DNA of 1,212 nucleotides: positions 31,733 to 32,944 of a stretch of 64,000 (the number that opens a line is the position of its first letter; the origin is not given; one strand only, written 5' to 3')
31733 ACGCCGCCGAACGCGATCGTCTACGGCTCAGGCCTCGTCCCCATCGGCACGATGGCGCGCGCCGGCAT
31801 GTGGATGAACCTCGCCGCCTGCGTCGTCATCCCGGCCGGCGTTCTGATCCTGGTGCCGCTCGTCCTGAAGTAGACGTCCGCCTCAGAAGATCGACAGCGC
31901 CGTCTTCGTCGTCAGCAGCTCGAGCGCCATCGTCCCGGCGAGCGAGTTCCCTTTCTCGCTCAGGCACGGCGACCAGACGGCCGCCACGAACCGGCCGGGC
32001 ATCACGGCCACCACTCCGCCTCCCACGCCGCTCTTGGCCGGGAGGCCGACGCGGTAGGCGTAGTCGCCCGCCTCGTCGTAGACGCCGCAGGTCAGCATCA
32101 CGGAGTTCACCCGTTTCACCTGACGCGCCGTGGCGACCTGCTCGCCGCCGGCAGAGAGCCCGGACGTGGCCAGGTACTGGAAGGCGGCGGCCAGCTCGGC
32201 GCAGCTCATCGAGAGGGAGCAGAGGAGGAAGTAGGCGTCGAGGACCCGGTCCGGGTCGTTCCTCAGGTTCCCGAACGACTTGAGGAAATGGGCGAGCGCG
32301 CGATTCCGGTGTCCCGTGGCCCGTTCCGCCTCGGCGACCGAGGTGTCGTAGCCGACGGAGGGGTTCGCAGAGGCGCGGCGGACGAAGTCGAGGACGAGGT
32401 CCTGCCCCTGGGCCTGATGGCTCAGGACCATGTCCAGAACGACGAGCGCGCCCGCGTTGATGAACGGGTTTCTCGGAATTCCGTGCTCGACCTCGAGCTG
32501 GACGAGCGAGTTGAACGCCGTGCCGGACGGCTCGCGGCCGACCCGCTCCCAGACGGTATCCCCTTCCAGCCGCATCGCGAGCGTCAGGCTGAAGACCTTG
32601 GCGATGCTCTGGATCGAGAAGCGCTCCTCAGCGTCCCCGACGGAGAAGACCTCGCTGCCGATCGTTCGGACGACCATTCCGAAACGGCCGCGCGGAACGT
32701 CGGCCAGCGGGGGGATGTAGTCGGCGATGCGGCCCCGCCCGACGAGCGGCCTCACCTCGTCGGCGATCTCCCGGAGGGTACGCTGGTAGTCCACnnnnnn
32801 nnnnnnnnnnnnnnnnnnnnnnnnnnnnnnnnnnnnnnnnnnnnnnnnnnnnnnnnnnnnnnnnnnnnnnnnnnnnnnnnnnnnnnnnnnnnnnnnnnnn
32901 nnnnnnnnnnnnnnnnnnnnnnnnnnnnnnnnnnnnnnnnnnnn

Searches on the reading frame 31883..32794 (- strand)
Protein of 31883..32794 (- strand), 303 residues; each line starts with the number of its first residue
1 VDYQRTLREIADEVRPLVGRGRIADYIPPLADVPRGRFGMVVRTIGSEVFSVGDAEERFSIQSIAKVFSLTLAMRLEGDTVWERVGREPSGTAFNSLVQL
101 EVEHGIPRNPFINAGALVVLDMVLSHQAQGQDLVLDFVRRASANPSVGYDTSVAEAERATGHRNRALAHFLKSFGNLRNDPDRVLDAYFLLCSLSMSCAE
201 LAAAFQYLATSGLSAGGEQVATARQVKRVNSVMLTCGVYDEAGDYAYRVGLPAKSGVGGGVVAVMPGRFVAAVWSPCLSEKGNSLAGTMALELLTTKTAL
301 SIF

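Call 33: search_protein_families(library=pfam, proteins=[window:31883-32794:-], max_evalue=0.001)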
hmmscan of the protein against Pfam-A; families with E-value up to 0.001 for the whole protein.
window:31883-32794:- (303 aa): 1 family
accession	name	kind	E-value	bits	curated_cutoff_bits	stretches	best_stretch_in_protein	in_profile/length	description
PF04960.20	Glutaminase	-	1.3e-107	359.7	27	1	21-303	1-286/286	Glutaminase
